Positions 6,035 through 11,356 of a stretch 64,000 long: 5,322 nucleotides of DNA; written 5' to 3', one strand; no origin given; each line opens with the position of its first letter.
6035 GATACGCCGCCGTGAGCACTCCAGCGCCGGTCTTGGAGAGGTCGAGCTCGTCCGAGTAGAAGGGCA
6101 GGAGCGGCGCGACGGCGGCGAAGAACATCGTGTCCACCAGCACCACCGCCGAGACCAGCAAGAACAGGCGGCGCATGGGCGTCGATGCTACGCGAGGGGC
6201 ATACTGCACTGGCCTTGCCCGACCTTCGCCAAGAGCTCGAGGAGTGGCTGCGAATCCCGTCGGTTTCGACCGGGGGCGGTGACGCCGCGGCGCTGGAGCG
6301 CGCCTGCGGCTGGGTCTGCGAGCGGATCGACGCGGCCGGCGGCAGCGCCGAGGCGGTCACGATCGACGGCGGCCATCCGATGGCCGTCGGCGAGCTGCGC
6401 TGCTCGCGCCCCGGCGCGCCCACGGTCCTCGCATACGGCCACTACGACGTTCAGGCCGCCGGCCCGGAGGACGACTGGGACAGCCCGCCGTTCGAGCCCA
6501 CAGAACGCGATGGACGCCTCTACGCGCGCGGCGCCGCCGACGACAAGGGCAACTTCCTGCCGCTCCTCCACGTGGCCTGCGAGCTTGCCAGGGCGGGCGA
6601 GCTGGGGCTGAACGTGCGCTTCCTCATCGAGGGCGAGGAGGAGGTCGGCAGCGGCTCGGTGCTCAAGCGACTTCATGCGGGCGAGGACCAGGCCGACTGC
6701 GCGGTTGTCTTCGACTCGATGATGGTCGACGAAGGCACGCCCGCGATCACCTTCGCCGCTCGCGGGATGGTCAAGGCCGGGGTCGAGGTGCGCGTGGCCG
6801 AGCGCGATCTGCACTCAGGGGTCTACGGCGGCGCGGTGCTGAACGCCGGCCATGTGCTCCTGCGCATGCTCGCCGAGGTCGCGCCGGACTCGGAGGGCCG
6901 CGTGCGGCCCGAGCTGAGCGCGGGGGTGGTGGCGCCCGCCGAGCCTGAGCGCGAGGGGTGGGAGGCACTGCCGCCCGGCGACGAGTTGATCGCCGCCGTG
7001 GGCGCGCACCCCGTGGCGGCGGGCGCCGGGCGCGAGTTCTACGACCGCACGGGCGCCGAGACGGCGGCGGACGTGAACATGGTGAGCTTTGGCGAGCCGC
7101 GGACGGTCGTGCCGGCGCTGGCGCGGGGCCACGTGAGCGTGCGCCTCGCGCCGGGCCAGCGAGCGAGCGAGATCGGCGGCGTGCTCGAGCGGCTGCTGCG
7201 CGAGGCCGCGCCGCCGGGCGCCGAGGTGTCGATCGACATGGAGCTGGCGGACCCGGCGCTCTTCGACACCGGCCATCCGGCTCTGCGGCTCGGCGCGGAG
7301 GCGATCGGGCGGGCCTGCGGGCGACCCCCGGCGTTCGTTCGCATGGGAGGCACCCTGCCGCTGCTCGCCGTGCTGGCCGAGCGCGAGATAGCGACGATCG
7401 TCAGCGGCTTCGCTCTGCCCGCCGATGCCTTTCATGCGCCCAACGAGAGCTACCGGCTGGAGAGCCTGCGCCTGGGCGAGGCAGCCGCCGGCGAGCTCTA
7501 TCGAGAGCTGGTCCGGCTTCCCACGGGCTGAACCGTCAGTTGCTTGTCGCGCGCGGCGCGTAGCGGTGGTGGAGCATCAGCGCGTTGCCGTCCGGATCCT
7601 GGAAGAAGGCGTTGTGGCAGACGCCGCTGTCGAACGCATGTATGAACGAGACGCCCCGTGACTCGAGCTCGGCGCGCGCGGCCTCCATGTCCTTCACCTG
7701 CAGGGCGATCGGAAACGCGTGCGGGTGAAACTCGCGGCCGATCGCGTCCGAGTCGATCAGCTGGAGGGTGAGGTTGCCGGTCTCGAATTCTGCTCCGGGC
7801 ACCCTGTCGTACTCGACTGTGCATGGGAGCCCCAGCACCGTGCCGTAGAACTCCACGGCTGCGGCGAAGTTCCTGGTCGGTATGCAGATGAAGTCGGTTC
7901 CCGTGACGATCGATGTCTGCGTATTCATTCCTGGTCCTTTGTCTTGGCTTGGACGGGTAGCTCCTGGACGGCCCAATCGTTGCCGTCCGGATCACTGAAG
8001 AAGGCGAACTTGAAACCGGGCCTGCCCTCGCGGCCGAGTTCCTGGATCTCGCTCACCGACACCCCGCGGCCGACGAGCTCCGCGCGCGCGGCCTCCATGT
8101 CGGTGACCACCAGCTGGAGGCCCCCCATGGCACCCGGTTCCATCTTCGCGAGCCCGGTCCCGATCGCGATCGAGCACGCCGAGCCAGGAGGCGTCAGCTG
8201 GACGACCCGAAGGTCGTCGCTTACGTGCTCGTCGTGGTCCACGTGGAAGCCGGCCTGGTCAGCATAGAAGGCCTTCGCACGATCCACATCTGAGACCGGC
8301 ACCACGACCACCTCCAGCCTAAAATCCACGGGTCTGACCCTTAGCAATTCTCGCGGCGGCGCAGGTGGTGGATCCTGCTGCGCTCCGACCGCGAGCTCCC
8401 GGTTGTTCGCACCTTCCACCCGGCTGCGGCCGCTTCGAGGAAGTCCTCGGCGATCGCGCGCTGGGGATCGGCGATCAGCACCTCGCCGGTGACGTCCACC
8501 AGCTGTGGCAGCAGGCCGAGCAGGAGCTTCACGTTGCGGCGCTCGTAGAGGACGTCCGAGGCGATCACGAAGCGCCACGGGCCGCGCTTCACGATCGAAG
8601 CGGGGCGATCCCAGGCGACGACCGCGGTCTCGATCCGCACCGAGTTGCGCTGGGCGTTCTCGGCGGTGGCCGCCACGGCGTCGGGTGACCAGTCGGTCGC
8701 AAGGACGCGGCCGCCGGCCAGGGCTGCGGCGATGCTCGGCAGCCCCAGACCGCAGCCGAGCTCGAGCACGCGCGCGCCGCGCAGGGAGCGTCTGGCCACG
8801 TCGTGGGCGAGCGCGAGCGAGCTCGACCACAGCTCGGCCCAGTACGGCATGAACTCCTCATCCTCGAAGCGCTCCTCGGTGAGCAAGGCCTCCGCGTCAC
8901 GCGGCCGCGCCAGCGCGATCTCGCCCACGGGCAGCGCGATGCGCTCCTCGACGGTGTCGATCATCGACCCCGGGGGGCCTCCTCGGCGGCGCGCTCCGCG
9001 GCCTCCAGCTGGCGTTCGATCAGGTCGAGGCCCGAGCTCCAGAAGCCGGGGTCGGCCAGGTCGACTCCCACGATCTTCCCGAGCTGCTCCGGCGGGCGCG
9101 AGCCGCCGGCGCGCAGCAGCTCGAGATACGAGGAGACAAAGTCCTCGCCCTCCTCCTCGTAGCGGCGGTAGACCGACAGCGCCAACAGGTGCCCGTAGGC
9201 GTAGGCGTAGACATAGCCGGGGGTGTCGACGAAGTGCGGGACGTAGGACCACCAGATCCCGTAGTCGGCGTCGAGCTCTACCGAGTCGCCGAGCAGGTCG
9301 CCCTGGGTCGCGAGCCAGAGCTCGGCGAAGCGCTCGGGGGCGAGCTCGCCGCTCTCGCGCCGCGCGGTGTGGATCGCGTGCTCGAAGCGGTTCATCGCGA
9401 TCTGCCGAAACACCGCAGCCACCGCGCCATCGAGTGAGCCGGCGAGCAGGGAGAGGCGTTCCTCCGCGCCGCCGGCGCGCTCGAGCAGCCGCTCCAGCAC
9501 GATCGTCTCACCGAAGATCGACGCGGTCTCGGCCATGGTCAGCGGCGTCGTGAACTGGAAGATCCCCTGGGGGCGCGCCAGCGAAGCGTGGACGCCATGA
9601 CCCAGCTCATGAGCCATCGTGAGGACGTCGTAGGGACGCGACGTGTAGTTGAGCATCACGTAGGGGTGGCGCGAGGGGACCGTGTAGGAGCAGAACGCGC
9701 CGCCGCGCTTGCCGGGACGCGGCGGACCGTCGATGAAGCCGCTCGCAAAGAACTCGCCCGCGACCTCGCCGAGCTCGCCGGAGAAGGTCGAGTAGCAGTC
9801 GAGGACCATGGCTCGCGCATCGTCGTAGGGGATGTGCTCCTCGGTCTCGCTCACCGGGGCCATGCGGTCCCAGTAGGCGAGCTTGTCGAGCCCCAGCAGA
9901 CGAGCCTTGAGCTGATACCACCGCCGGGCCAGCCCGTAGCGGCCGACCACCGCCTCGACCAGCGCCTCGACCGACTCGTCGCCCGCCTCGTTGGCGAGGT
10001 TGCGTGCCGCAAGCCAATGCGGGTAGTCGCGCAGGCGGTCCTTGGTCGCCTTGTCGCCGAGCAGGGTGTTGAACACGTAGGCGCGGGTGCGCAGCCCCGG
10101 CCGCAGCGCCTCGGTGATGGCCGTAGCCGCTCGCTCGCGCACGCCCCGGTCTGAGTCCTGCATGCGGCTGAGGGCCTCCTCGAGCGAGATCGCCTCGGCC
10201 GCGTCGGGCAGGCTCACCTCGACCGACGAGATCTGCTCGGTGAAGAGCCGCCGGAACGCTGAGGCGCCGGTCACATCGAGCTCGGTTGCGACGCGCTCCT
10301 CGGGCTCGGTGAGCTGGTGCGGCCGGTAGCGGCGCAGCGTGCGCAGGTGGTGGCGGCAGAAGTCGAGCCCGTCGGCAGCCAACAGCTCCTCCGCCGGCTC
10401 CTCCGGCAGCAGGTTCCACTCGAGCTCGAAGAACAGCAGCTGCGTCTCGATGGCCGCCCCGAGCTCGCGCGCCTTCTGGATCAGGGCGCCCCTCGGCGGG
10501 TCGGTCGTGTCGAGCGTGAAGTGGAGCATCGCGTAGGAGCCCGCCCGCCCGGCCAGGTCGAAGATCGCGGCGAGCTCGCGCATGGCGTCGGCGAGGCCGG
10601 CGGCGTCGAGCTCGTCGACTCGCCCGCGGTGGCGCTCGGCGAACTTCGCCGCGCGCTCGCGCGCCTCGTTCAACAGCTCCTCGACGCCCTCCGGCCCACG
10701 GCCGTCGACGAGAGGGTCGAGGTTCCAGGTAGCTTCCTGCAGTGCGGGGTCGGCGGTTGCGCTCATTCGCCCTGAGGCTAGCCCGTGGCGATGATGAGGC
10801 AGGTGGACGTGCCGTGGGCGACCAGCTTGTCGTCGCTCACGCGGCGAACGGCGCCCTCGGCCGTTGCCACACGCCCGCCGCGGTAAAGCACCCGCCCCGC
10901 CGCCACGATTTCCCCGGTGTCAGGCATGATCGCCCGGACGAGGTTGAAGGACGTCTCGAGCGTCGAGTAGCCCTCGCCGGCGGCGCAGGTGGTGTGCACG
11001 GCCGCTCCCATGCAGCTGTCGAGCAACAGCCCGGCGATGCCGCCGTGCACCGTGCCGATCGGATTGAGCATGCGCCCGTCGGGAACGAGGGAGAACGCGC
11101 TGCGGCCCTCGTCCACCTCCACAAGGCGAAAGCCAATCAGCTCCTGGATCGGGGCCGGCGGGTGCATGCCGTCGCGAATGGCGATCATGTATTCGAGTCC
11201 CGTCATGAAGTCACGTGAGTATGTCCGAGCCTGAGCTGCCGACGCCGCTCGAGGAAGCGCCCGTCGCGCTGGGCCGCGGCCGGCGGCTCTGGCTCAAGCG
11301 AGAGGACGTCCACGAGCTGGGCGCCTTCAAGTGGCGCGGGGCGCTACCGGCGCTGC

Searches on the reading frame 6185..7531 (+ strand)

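Call 56: search_protein_families(library=pfam, proteins=[window:6185-7531:+], max_evalue=0.001)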
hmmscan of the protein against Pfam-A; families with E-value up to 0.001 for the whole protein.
window:6185-7531:+ (448 aa): 2 families
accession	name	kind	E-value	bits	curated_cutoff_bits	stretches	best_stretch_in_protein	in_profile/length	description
PF01546.33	Peptidase_M20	-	1.6e-23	84.1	24.6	1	84-434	3-199/206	Peptidase family M20/M25/M40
PF07687.19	M20_dimer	-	2.9e-09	37.3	21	1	198-345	7-106/107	Peptidase dimerisation domain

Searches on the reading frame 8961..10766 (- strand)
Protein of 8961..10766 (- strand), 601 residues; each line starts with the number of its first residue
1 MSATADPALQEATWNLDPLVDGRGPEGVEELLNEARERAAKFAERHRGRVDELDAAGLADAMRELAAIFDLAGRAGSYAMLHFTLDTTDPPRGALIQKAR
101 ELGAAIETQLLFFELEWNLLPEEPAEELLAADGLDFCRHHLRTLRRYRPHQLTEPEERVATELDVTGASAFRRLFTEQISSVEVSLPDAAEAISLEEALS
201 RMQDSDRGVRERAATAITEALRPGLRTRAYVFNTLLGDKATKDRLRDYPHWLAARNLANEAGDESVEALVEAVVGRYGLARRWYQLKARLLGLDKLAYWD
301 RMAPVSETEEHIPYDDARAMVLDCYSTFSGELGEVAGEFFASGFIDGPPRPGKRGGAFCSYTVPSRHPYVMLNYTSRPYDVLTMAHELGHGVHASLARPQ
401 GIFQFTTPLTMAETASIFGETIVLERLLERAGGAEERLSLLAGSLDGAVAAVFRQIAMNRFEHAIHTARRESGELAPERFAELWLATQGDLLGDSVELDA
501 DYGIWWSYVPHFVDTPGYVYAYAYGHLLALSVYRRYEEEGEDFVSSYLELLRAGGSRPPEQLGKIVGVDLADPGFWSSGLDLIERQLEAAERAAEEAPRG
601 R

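Call 56: search_protein_families(library=pfam, proteins=[window:8961-10766:-], max_evalue=0.001)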
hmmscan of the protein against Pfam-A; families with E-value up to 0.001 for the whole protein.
window:8961-10766:- (601 aa): 2 families
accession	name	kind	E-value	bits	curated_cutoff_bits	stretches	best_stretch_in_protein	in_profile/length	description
PF01432.26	Peptidase_M3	-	4.9e-41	142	27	1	202-578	3-453/457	Peptidase family M3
PF08439.15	Peptidase_M3_N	-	3.2e-12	46.9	25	1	116-181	1-67/70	Oligopeptidase F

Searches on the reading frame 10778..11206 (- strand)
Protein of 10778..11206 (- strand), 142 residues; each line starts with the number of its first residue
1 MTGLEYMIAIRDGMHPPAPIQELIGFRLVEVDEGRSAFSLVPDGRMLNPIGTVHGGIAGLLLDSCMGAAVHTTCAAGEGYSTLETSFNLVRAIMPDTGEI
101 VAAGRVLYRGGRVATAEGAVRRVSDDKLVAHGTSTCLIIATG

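Call 56: search_protein_families(library=pfam, proteins=[window:10778-11206:-], max_evalue=0.001)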
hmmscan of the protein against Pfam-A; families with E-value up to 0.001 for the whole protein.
window:10778-11206:- (142 aa): 2 families
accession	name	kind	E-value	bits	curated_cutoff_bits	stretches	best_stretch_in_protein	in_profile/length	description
PF03061.28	4HBT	-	7.5e-07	29.8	20.6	1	51-126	2-76/79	Thioesterase superfamily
PF14539.12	DUF4442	-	0.00035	21.2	25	1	18-76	13-71/132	Domain of unknown function (DUF4442)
